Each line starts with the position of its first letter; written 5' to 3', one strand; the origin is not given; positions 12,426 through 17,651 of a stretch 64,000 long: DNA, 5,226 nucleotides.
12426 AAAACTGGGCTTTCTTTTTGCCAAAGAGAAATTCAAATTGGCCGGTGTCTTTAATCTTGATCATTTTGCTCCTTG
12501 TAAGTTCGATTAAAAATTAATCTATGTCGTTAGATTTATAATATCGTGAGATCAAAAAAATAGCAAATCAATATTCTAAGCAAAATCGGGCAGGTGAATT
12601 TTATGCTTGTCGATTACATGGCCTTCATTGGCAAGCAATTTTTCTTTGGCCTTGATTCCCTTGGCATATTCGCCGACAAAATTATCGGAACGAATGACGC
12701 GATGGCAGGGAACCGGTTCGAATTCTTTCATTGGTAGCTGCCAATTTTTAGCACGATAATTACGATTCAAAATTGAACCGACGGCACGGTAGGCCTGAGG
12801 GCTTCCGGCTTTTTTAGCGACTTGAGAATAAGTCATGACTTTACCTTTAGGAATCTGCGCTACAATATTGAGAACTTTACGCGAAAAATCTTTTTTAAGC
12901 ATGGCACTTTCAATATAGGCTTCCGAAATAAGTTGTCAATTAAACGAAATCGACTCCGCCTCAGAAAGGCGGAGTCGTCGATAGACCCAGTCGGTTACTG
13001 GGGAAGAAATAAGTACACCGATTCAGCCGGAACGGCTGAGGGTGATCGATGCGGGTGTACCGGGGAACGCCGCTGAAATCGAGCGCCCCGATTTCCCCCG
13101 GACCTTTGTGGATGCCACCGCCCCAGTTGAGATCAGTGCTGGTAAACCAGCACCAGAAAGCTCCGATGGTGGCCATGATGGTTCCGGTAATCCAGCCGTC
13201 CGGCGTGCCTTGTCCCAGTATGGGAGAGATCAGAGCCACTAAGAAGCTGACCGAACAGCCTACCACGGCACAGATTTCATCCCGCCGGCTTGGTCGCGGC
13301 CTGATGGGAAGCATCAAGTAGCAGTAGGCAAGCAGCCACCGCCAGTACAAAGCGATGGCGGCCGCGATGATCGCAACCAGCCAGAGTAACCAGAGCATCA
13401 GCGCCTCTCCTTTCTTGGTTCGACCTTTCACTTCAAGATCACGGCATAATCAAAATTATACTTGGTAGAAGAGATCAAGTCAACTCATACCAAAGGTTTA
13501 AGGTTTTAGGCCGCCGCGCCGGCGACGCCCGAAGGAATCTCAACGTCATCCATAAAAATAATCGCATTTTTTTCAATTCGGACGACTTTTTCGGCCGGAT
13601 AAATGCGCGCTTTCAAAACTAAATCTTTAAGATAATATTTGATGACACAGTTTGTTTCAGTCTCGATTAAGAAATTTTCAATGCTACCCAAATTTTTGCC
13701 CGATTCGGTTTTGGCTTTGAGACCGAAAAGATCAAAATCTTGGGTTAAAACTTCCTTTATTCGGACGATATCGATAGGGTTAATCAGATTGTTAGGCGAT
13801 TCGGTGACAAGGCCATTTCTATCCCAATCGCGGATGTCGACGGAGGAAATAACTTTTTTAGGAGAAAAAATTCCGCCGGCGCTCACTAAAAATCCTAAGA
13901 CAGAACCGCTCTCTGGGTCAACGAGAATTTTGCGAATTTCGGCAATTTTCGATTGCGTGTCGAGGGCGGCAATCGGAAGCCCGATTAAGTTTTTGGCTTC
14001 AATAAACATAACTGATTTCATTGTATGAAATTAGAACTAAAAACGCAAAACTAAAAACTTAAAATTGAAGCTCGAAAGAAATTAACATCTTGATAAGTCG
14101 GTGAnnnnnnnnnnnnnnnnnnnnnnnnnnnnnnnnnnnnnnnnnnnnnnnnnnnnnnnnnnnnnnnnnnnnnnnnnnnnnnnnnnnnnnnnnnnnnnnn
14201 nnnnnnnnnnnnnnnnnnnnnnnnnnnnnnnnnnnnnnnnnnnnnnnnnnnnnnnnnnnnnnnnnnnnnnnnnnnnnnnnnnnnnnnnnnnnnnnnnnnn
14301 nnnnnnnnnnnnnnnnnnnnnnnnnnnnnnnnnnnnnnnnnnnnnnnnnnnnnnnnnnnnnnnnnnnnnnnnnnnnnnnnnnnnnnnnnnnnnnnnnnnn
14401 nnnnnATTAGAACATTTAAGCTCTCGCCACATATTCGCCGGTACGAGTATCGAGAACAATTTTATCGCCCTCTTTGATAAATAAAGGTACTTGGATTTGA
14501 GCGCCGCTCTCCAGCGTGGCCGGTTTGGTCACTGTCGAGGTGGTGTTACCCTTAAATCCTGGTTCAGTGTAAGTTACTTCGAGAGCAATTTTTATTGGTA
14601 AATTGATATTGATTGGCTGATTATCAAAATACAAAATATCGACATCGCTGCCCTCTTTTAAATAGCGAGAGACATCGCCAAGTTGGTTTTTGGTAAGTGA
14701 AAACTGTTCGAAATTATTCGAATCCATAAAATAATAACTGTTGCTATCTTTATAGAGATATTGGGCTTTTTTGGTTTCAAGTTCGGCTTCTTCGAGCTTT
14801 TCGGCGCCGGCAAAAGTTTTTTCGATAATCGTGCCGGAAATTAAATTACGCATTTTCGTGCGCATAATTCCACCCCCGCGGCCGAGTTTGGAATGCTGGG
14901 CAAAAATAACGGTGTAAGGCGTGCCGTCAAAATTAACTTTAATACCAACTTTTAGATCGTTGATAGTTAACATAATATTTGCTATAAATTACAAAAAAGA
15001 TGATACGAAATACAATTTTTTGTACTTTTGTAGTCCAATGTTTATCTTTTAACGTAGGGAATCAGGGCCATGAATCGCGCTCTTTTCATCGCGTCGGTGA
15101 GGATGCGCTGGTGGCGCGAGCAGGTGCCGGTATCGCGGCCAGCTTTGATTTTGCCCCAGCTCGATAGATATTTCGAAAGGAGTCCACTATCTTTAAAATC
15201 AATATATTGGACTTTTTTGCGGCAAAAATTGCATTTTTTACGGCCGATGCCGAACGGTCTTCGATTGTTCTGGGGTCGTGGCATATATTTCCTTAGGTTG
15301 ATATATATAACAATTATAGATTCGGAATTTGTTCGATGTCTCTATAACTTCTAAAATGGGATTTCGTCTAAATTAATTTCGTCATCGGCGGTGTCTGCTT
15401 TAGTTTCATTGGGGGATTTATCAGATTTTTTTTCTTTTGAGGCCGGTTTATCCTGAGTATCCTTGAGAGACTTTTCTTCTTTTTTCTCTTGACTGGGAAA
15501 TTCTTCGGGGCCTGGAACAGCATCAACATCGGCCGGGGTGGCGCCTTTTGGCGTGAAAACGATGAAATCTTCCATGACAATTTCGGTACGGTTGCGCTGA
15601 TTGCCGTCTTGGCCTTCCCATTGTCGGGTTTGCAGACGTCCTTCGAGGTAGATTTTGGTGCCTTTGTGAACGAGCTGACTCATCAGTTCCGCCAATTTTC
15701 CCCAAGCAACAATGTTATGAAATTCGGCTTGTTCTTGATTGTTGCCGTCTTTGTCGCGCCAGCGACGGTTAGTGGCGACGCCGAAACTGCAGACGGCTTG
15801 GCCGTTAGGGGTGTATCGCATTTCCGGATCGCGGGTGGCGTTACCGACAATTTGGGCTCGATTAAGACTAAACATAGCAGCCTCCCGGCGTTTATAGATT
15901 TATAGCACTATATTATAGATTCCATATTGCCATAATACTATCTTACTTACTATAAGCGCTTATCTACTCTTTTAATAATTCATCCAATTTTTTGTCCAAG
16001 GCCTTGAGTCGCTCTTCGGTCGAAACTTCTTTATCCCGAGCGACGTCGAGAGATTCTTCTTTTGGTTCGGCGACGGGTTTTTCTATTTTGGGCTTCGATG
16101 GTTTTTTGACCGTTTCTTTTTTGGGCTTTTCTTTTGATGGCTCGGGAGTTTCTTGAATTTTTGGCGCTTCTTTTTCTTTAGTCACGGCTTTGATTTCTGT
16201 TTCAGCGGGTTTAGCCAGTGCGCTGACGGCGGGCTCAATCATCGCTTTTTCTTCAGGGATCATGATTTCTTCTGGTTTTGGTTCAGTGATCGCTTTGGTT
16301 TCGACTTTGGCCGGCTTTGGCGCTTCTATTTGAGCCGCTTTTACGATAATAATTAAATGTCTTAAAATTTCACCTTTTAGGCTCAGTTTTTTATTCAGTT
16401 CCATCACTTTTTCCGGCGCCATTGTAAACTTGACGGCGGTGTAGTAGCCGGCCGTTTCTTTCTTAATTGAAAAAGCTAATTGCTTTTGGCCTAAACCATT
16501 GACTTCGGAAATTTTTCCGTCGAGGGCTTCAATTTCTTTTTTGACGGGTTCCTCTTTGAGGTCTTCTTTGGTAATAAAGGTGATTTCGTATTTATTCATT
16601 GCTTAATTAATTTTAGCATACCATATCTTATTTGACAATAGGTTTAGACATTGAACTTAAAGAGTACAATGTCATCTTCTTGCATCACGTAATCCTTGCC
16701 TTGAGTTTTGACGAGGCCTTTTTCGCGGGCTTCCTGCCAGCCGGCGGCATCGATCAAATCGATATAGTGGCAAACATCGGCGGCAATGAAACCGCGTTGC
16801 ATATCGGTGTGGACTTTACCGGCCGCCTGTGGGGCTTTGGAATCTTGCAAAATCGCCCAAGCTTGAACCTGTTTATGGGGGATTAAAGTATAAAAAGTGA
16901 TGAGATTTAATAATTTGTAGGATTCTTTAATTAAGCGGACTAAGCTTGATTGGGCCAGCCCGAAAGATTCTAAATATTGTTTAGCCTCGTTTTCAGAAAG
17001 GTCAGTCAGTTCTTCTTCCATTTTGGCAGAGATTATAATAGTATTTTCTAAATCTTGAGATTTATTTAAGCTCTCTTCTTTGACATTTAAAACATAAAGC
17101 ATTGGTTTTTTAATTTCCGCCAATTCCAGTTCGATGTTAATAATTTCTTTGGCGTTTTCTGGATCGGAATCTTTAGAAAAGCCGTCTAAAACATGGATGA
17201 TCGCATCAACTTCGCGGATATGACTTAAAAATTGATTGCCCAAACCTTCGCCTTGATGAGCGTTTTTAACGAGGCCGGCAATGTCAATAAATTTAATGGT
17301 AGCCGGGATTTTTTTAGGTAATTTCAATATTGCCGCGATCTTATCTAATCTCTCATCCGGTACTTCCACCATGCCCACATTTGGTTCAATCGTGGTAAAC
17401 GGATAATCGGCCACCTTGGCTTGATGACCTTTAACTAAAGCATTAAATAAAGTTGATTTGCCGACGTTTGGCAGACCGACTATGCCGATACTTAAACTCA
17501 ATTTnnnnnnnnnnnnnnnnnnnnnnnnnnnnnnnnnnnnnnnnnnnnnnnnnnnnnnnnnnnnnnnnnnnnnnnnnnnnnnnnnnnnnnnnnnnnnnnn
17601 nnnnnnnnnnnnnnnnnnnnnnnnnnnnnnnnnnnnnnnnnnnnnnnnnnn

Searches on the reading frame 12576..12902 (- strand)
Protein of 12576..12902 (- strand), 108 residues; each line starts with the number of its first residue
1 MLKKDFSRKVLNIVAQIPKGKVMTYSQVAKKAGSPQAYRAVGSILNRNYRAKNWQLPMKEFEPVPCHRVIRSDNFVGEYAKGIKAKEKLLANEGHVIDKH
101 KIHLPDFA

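Call 81: search_protein_families(library=pfam, proteins=[window:12576-12902:-], max_evalue=0.001)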
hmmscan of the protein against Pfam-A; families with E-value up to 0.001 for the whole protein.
window:12576-12902:- (108 aa): 1 family
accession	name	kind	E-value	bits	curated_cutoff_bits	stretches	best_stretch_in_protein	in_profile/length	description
PF01035.26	DNA_binding_1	-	2.5e-26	91.8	27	1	5-94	1-80/81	6-O-methylguanine DNA methyltransferase, DNA binding domain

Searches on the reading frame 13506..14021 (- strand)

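Call 81: search_protein_families(library=pfam, proteins=[window:13506-14021:-], max_evalue=0.001)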
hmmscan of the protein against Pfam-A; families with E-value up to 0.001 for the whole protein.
window:13506-14021:- (171 aa): 1 family
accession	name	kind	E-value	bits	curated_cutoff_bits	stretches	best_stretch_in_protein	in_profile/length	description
PF05239.21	PRC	-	8.5e-12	45.4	21.2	2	7-65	4-63/78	PRC-barrel domain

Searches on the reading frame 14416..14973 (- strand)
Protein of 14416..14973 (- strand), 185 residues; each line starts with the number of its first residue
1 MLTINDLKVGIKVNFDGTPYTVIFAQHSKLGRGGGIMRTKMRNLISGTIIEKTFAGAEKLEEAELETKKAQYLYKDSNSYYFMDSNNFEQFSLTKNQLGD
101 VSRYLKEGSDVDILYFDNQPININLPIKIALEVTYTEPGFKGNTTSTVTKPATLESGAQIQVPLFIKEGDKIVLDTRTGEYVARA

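Call 81: search_protein_families(library=pfam, proteins=[window:14416-14973:-], max_evalue=0.001)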
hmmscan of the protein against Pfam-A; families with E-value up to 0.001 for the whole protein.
window:14416-14973:- (185 aa): 3 families
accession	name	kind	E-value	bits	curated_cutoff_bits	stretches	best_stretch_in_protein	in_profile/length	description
PF09285.17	Elong-fact-P_C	-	1.2e-27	95.8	25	1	130-184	2-56/56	Elongation factor P, C-terminal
PF01132.26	EFP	-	3.1e-21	75.5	27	1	68-121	1-54/54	Elongation factor P (EF-P) OB domain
PF08207.18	EFP_N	-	1.8e-20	73.1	23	1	4-60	2-58/58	Elongation factor P (EF-P) KOW-like domain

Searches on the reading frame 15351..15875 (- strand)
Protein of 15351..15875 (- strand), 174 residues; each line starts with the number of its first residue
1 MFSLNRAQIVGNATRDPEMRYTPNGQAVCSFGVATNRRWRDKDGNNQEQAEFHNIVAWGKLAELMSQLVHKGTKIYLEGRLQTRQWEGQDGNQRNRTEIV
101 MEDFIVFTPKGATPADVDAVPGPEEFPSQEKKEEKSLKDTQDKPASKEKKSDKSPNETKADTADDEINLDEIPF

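Call 82: search_protein_families(library=pfam, proteins=[window:15351-15875:-], max_evalue=0.001)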
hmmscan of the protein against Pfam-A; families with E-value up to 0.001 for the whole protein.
window:15351-15875:- (174 aa): 2 families
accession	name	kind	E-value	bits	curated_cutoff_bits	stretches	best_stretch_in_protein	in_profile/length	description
PF00436.31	SSB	-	7.4e-38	129.2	26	1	4-104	1-101/104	Single-strand binding protein family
PF22657.2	SSB_1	-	0.00022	21.8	27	1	5-85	1-79/91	Another single-strand binding protein family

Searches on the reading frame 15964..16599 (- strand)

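Call 82: search_protein_families(library=pfam, proteins=[window:15964-16599:-], max_evalue=0.001)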
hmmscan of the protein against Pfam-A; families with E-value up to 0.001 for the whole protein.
window:15964-16599:- (211 aa): 1 family
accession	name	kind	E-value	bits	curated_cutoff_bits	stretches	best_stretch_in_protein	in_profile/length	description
PF01250.22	Ribosomal_S6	-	1.1e-16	61.2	27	1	3-84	1-89/90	Ribosomal protein S6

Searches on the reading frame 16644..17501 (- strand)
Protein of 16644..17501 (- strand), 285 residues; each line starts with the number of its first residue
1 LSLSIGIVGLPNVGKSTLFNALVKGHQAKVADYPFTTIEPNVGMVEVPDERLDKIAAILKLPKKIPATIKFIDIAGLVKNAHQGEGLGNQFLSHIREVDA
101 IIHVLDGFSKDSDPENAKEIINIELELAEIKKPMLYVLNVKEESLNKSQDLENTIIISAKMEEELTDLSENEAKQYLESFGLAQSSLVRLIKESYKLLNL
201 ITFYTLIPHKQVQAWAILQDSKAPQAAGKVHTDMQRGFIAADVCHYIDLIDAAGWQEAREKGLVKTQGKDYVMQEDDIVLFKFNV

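Call 82: search_protein_families(library=pfam, proteins=[window:16644-17501:-], max_evalue=0.001)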
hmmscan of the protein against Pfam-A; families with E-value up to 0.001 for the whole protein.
window:16644-17501:- (285 aa): 4 families
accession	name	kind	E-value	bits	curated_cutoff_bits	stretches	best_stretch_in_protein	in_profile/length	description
PF06071.19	YchF-GTPase_C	-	1.6e-29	102.3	27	1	200-284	1-84/84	Protein of unknown function (DUF933)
PF01926.29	MMR_HSR1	-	2.7e-29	102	21.9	1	5-139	2-112/113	50S ribosome-binding GTPase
PF02421.24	FeoB_N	-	1e-11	45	27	1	5-153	3-127/156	Ferrous iron transport protein B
PF00350.29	Dynamin_N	-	0.00029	21.4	27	0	55-109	89-140/168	Dynamin family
